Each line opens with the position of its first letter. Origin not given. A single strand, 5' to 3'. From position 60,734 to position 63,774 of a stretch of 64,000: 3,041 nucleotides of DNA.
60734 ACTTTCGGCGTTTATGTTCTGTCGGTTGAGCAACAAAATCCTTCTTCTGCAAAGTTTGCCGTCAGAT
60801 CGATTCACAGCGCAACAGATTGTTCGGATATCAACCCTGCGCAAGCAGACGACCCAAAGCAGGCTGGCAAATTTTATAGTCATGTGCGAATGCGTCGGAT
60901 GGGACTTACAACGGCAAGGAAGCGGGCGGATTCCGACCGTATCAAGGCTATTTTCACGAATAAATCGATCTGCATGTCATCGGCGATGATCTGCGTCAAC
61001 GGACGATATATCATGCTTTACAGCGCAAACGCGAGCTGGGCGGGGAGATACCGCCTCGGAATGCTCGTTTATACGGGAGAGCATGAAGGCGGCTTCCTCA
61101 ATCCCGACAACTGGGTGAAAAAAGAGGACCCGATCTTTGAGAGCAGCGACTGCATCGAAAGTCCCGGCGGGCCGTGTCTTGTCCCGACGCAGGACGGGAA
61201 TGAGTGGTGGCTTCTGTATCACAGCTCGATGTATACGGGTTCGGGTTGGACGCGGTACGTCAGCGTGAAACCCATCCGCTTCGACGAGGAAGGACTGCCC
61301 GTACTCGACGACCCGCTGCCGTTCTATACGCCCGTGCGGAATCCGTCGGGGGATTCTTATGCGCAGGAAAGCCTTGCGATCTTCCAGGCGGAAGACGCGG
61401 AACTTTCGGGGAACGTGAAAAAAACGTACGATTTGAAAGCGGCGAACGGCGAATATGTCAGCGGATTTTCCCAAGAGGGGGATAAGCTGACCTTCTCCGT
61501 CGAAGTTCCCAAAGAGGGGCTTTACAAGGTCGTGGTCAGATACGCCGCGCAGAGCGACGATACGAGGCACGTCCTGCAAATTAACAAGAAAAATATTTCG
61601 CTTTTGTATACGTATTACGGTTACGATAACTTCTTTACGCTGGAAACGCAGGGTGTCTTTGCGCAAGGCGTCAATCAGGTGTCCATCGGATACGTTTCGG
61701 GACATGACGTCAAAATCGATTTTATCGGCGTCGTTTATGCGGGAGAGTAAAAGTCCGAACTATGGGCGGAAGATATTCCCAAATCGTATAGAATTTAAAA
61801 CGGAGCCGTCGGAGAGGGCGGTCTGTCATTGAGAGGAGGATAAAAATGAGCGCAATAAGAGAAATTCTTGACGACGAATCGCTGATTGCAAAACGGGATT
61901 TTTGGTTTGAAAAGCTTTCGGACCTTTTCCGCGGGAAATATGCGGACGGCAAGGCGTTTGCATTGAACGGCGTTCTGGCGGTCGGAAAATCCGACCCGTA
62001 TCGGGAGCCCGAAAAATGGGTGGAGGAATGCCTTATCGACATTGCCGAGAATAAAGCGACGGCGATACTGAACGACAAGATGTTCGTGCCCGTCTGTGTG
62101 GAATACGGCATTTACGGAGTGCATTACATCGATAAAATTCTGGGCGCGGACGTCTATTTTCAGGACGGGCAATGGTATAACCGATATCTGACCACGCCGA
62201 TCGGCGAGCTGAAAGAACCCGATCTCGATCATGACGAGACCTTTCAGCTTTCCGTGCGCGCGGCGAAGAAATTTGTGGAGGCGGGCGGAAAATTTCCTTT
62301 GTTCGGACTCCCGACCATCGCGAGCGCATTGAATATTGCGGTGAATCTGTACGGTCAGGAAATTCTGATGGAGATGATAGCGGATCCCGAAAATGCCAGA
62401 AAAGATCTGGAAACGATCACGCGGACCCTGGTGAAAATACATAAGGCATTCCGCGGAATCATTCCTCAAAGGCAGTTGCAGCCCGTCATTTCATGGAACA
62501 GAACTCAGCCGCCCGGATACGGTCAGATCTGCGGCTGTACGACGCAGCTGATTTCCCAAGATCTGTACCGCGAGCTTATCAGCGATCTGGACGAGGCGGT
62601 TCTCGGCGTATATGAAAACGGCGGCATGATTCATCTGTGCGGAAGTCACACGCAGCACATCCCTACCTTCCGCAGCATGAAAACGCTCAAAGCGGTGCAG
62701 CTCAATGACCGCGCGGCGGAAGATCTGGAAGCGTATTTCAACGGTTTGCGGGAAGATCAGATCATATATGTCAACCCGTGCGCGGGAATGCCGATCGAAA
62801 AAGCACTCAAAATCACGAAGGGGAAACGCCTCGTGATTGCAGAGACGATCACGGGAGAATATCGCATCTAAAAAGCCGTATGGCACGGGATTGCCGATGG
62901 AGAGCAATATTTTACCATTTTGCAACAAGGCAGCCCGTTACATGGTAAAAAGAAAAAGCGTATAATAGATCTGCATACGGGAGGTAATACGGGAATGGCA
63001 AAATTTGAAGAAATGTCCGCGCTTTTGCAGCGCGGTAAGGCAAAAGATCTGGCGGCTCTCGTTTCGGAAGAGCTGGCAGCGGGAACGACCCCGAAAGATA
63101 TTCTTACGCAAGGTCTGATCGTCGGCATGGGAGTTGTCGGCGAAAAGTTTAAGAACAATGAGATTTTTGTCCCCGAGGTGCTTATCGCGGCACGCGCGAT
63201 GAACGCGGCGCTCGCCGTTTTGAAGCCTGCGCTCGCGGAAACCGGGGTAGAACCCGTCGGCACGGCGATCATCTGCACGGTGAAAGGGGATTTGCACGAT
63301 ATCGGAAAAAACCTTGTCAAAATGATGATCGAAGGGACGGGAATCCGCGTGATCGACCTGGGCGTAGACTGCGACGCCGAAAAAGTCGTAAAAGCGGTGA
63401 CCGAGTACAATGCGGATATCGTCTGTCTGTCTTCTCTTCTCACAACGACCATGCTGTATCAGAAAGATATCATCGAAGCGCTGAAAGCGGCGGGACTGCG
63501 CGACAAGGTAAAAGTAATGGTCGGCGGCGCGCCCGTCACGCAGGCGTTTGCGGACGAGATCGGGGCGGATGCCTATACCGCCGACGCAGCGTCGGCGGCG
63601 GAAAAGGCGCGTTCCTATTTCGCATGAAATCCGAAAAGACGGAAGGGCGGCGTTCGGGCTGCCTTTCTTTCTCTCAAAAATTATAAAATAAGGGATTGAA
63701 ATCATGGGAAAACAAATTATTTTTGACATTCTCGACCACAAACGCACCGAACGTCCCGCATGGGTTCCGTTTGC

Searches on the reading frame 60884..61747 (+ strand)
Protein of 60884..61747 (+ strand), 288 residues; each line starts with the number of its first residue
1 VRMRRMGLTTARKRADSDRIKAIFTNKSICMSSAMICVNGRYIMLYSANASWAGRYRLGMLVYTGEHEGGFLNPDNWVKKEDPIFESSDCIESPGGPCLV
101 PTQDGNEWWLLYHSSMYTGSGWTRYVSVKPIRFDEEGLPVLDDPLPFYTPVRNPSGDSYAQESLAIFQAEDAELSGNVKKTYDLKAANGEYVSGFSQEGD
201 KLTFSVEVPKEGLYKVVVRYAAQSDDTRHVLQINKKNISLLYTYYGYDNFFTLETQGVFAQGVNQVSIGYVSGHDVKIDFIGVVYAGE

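Call 6: search_protein_families(library=pfam, proteins=[window:60884-61747:+], max_evalue=0.001)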
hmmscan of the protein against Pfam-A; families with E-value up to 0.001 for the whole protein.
window:60884-61747:+ (288 aa): 3 families
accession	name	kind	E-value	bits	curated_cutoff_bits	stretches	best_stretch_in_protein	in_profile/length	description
PF04616.20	Glyco_hydro_43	-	3.2e-08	33.7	32.2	1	36-139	188-288/288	Glycosyl hydrolases family 43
PF16990.11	CBM_35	-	2.8e-06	28.1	28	1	166-224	2-60/121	Carbohydrate binding module (family 35)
PF25275.1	Golvesin_C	-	0.00031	21.2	31.6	1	181-228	21-69/132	Golvesin C-terminal domain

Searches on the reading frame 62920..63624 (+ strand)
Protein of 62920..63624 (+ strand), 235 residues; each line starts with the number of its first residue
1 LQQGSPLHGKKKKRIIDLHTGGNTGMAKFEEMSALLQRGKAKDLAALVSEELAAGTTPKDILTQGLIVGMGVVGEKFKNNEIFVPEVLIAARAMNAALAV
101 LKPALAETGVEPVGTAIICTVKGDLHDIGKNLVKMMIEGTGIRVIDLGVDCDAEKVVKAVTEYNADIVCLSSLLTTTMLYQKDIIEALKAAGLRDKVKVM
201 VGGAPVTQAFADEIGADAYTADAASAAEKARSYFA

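Call 6: search_protein_families(library=pfam, proteins=[window:62920-63624:+], max_evalue=0.001)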
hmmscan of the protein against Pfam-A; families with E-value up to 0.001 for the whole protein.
window:62920-63624:+ (235 aa): 2 families
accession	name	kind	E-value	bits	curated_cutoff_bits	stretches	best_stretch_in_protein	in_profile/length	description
PF02310.24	B12-binding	-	1.3e-26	93.2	32.1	1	115-223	2-116/121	B12 binding domain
PF02607.22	B12-binding_2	-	5.6e-20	71.8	23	1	30-102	3-74/74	B12 binding domain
